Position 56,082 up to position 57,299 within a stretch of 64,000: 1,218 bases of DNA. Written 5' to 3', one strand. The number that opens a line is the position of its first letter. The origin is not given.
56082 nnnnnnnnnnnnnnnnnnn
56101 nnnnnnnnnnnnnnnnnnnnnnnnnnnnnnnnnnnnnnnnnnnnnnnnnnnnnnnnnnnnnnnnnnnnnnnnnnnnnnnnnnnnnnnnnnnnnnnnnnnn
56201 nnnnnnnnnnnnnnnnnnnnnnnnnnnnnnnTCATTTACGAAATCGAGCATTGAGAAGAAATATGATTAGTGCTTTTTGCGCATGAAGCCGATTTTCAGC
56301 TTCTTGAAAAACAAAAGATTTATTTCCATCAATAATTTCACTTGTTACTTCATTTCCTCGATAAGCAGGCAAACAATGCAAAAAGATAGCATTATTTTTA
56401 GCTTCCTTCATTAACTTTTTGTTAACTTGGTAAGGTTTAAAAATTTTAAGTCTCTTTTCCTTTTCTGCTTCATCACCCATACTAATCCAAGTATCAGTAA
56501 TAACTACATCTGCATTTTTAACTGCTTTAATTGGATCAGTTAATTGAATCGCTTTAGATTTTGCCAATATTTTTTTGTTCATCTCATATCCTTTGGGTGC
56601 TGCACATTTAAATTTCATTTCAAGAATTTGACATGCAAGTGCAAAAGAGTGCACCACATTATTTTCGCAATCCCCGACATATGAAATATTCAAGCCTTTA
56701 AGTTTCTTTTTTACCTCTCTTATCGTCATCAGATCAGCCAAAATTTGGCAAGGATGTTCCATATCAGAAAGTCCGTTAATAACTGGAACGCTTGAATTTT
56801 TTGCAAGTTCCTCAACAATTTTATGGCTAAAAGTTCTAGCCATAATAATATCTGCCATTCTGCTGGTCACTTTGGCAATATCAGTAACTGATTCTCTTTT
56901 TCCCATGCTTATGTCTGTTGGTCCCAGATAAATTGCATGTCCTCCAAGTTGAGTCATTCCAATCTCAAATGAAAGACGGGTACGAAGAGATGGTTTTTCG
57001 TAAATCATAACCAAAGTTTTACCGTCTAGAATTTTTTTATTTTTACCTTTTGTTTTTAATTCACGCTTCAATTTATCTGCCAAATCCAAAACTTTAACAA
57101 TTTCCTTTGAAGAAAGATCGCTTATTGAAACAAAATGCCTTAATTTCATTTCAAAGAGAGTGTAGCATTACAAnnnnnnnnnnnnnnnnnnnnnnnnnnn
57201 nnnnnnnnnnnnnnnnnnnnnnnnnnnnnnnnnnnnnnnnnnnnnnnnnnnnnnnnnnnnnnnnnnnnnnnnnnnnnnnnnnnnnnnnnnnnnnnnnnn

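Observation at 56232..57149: Ornithine carbamoyltransferase is embedded in the glycosylation locus about 2.7 kb downstream of the sugar carbamoyltransferases.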

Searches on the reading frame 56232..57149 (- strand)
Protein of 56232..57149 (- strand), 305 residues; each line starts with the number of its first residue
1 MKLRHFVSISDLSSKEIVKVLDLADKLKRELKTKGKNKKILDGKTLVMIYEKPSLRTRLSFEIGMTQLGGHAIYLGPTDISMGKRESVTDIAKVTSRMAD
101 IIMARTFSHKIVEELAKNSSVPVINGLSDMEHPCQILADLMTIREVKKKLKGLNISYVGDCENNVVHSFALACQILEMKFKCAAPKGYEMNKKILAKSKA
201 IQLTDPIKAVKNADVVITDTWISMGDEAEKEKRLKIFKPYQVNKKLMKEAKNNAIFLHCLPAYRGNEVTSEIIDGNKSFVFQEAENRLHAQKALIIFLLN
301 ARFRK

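Call 3: search_protein_families(library=ncbifam, proteins=[window:56232-57149:-], max_evalue=0.001)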
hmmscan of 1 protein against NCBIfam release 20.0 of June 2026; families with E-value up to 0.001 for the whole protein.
window:56232-57149:- (305 aa): 16 families
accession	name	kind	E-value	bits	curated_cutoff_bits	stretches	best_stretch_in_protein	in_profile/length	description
NF001986.0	PRK00779.1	subfamily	1.9e-128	427.9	306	1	2-300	4-305/307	ornithine carbamoyltransferase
TIGR00658.1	orni_carb_tr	equivalog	2.1e-118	395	280.85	1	4-299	1-303/304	ornithine carbamoyltransferase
NF011380.0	PRK14805.1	equivalog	2.1e-99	332.4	421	1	4-300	2-301/302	ornithine carbamoyltransferase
TIGR04384.1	putr_carbamoyl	exception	3.5e-98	328.8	500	1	5-302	1-310/330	putrescine carbamoyltransferase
NF003286.0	PRK04284.1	subfamily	2.1e-86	290.1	515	1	2-296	5-327/332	ornithine carbamoyltransferase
NF002470.0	PRK01713.1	equivalog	6e-61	206.7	545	1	1-271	5-305/334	ornithine carbamoyltransferase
NF009213.0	PRK12562.1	subfamily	3.3e-59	200.9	559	1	4-264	7-279/334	ornithine carbamoyltransferase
NF011379.0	PRK14804.1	equivalog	1.5e-56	191.8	373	1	2-300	5-310/311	ornithine carbamoyltransferase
NF002032.1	PRK00856.1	equivalog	3.9e-52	177.3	263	1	4-296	1-294/297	aspartate carbamoyltransferase catalytic subunit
TIGR00670.1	asp_carb_tr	equivalog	7e-51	173.1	236.95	1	4-299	1-303/304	aspartate carbamoyltransferase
NF003384.0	PRK04523.1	equivalog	9.2e-43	146.6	288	1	1-299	1-333/336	N-acetylornithine carbamoyltransferase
NF006046.0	PRK08192.1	equivalog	3e-36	125.4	512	1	4-300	7-318/339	aspartate carbamoyltransferase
NF008853.0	PRK11891.1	equivalog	9.4e-29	100.3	560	1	5-295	90-394/430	aspartate carbamoyltransferase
NF010387.0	PRK13814.1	equivalog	1.2e-18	67.1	660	1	5-303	7-307/310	aspartate carbamoyltransferase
TIGR03316.1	ygeW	equivalog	2.2e-13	49.9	500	1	5-224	20-272/391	knotted carbamoyltransferase YgeW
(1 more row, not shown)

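Call 4: search_protein_families(library=pfam, proteins=[window:56232-57149:-])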
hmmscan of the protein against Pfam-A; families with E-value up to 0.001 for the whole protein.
window:56232-57149:- (305 aa): 2 families
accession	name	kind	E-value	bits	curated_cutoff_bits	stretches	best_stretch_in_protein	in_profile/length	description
PF00185.30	OTCace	-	2.7e-56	190.4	29.4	1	151-297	1-156/157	Aspartate/ornithine carbamoyltransferase, Asp/Orn binding domain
PF02729.26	OTCace_N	-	8.5e-53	178.9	29.9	1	4-145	1-148/148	Aspartate/ornithine carbamoyltransferase, carbamoyl-P binding domain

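Call 5: search_solved_structures(query=window:56232-57149:-, max_evalue=1e-10, show_alignments=2)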
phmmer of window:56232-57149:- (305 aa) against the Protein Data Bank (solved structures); distinct sequences matched with E-value up to 1e-10: 86 (the best 60 are shown).
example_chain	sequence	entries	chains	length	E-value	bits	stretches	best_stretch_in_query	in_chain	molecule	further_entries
1a1s_A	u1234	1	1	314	1.3e-90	306.8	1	4-299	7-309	ORNITHINE CARBAMOYLTRANSFERASE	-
1pvv_A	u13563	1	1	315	1.3e-90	306.8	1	4-299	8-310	Ornithine carbamoyltransferase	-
8qeu_A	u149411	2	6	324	1.6e-85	290.1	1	3-299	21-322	Ornithine transcarbamylase, chloroplastic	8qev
4ep1_A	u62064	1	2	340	1.1e-84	287.3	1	5-299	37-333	Ornithine carbamoyltransferase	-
4nf2_A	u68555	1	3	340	1.5e-83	283.6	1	5-299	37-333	Ornithine carbamoyltransferase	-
4f2g_A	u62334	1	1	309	1e-81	277.6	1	3-303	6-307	Ornithine carbamoyltransferase 1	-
2ef0_A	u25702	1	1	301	2.1e-78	266.7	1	8-299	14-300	Ornithine carbamoyltransferase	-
7x99_A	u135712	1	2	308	3.7e-78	265.9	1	1-302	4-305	ornithine carbamoyltransferase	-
4oh7_A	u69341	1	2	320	1.2e-77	264.2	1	3-301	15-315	Ornithine carbamoyltransferase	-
7nnf_A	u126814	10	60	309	2.3e-73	250.1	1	3-300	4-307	Ornithine carbamoyltransferase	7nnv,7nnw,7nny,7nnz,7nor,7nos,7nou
2i6u_A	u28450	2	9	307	2.7e-73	249.9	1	3-300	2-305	Ornithine carbamoyltransferase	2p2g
1vlv_A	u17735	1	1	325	1.2e-72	247.8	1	2-297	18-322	Ornithine carbamoyltransferase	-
3tpf_A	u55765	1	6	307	2.5e-72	246.8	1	3-304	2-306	Ornithine carbamoyltransferase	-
3gd5_A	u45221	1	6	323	1.1e-71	244.6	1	6-302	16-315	Ornithine carbamoyltransferase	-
1fb5_A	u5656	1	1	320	1.2e-71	244.5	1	2-299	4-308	ORNITHINE TRANSCARBAMOYLASE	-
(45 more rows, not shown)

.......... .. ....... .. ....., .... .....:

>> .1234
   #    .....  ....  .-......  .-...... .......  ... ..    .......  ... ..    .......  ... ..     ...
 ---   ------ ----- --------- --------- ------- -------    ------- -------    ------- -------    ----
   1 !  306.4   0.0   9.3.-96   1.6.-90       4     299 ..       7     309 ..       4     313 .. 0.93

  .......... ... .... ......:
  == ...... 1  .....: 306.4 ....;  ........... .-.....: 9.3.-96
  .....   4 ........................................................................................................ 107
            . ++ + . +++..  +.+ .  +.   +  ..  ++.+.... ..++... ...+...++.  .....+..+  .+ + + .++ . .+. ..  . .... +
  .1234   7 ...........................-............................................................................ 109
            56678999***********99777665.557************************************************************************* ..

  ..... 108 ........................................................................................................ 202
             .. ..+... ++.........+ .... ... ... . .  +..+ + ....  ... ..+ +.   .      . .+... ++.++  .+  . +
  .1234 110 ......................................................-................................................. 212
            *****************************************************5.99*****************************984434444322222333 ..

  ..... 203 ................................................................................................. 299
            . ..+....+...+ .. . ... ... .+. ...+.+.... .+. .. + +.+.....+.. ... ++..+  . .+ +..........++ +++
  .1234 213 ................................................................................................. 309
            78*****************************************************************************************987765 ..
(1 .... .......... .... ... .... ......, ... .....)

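Call 9: find_encoding_contigs(protein=window:56232-57149:-, flank=10000, max_places=10)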
Protein window:56232-57149:- (305 aa): 2 contigs read that carry it; 1 place shown.
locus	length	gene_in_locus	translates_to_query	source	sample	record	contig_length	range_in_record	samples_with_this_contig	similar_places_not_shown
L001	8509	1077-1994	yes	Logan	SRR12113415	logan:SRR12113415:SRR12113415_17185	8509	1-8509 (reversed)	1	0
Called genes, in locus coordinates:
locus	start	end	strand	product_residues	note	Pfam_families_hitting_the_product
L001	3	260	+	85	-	?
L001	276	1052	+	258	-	PF00535:Glycos_transf_2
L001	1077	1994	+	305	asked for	PF02729:OTCace_N, PF00185:OTCace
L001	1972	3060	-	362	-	PF00070:Pyr_redox (faint), PF01266:DAO, PF07992:Pyr_redox_2 (faint)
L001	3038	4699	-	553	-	-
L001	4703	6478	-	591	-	PF02543:Carbam_trans_N, PF00814:TsaD (weak), PF16861:Carbam_trans_C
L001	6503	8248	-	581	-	PF02543:Carbam_trans_N, PF16861:Carbam_trans_C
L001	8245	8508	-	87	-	?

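Call 10: find_homologous_proteins(query=window:56232-57149:-, max_evalue=1e-20)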
Query window:56232-57149:- (305 aa): 8000 proteins with E <= 1e-20 among 8000 candidates; the best 120 are listed.
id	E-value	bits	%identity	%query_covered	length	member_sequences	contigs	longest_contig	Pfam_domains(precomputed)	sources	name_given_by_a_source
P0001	3.6e-194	661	100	100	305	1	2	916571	PF00185.31,PF02729.27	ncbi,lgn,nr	ncbi:MAG: ornithine carbamoyltransferase [Candidatus Woesebacteria bacterium]|nr:MAG: ornithine carb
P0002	1.5e-156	538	81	98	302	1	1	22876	PF00185.31,PF02729.27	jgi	jgi:ornithine carbamoyltransferase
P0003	3.3e-154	530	80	98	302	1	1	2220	PF00185.31,PF02729.27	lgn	-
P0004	2.7e-146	504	77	98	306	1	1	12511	PF00185.31,PF02729.27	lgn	-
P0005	3.4e-144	497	74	98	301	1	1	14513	PF00185.31,PF02729.27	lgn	-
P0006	4.4e-141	487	75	98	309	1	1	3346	PF00185.31,PF02729.27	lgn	-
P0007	3.6e-139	481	73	98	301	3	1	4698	PF00185.31,PF02729.27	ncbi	-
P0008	9.5e-139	479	74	98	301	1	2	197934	PF00185.31,PF02729.27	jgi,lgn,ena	jgi:ornithine carbamoyltransferase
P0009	3.4e-137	474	73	98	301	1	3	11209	PF00185.31,PF02729.27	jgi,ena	-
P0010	4.2e-137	474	72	98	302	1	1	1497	PF00185.31,PF02729.27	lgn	-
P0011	7.4e-136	470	72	98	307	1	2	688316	PF00185.31,PF02729.27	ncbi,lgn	-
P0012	2.1e-135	469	68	99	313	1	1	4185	PF00185.31,PF02729.27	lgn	-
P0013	2.5e-135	468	72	98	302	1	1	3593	PF00185.31,PF02729.27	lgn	-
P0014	2.9e-135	468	70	98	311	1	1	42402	PF00185.31,PF02729.27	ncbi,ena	-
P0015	3.5e-135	468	72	98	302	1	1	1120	PF00185.31,PF02729.27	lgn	-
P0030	7.4e-129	447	65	98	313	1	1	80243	PF00185.31,PF02729.27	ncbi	-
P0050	2.8e-125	435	67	97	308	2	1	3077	PF00185.31,PF02729.27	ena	-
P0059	1.8e-124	433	66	98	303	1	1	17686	PF00185.31,PF02729.27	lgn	-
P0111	1.7e-121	423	63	98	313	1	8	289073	PF00185.31,PF02729.27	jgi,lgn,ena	jgi:ornithine carbamoyltransferase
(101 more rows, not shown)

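Call 12: find_encoding_contigs(protein=P0011, flank=10000, max_places=3)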
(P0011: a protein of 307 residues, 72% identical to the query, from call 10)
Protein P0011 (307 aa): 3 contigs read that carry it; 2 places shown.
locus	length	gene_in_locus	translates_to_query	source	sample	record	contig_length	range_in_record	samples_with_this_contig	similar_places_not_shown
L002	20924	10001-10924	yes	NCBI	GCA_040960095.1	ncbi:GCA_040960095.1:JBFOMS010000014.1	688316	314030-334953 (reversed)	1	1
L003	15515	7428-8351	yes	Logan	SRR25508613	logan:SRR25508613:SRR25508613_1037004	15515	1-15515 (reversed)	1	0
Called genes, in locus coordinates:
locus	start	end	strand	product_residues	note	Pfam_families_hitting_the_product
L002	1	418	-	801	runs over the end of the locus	PF00754:F5_F8_type_C (faint)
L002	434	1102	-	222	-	PF13489:Methyltransf_23, PF05891:Methyltransf_PK (weak), PF13847:Methyltransf_31 (weak), PF08241:Methyltransf_11, PF08242:Methyltransf_12 (weak), PF13649:Methyltransf_25 (weak)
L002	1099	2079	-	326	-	PF01073:3Beta_HSD, PF01370:Epimerase, PF02719:Polysacc_synt_2, PF04321:RmlD_sub_bind, PF05368:NmrA (weak), PF07993:NAD_binding_4 (faint), PF13460:NAD_binding_10, PF16363:GDP_Man_Dehyd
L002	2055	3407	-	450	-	PF03721:UDPG_MGDP_dh_N, PF00984:UDPG_MGDP_dh, PF03720:UDPG_MGDP_dh_C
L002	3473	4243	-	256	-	PF00535:Glycos_transf_2, PF10111:Glyco_tranf_2_2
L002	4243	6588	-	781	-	PF02366:PMT, PF13231:PMT_2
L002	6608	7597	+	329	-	PF00535:Glycos_transf_2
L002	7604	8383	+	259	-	PF01370:Epimerase (weak)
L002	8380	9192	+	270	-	PF01261:AP_endonuc_2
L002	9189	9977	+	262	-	PF00535:Glycos_transf_2 (weak)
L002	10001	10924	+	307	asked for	PF02729:OTCace_N, PF00185:OTCace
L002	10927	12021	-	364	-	PF00070:Pyr_redox (faint), PF01266:DAO, PF07992:Pyr_redox_2 (faint), PF13450:NAD_binding_8 (weak)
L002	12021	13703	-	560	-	-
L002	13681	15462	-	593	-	PF02543:Carbam_trans_N, PF22521:HypF_C_2 (weak), PF16861:Carbam_trans_C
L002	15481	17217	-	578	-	PF02543:Carbam_trans_N, PF16861:Carbam_trans_C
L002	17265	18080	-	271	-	PF05148:Methyltransf_8 (faint), PF01209:Ubie_methyltran, PF13489:Methyltransf_23, PF13847:Methyltransf_31, PF08241:Methyltransf_11, PF08242:Methyltransf_12, PF13649:Methyltransf_25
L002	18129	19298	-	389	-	PF00534:Glycos_transf_1, PF13692:Glyco_trans_1_4, PF13524:Glyco_trans_1_2 (weak), PF26337:Gtf3_C (weak)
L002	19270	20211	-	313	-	PF01073:3Beta_HSD, PF01370:Epimerase, PF13460:NAD_binding_10 (faint), PF16363:GDP_Man_Dehyd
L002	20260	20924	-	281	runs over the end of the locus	PF00535:Glycos_transf_2, PF10111:Glyco_tranf_2_2, PF13641:Glyco_tranf_2_3 (weak)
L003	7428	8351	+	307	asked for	PF02729:OTCace_N, PF00185:OTCace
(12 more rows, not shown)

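Call 13: find_encoding_contigs(protein=P0008, flank=10000, max_places=3)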
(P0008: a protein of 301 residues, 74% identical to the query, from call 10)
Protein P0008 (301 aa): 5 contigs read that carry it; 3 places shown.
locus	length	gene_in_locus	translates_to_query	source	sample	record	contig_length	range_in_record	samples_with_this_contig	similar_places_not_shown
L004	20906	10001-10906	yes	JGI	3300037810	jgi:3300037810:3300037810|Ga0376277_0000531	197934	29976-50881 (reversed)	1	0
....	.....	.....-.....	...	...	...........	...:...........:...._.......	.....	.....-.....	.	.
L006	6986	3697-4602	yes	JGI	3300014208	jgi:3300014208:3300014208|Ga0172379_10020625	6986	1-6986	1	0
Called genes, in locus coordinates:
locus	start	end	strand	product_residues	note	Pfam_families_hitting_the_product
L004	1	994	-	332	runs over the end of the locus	PF01073:3Beta_HSD, PF01370:Epimerase, PF02719:Polysacc_synt_2 (weak), PF16363:GDP_Man_Dehyd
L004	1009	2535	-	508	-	PF13489:Methyltransf_23, PF13847:Methyltransf_31, PF08241:Methyltransf_11, PF08242:Methyltransf_12, PF13649:Methyltransf_25, PF01209:Ubie_methyltran, PF13489:Methyltransf_23, PF13847:Methyltransf_31, +12 more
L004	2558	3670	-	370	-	PF13439:Glyco_transf_4 (faint), PF20706:GT4-conflict, PF00534:Glycos_transf_1, PF13692:Glyco_trans_1_4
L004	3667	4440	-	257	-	PF00535:Glycos_transf_2, PF10111:Glyco_tranf_2_2 (weak)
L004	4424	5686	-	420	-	PF01943:Polysacc_synt, PF13440:Polysacc_synt_3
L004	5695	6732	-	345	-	PF04188:Mannosyl_trans2 (weak)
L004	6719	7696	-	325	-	PF13439:Glyco_transf_4, PF00534:Glycos_transf_1, PF13692:Glyco_trans_1_4, PF20706:GT4-conflict (weak)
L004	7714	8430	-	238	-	PF00106:adh_short, PF01370:Epimerase (weak), PF08659:KR (weak), PF13561:adh_short_C2, PF16363:GDP_Man_Dehyd (weak)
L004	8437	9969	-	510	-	PF07884:VKOR, PF01180:DHO_dh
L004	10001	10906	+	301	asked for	PF02729:OTCace_N, PF00185:OTCace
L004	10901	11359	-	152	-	PF01243:PNPOx_N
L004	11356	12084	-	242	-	PF00106:adh_short, PF01370:Epimerase (faint), PF13561:adh_short_C2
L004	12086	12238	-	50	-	-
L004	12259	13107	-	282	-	PF00535:Glycos_transf_2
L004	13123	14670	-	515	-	PF02366:PMT, PF13231:PMT_2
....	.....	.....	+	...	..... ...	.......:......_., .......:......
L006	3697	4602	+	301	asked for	PF02729:OTCace_N, PF00185:OTCace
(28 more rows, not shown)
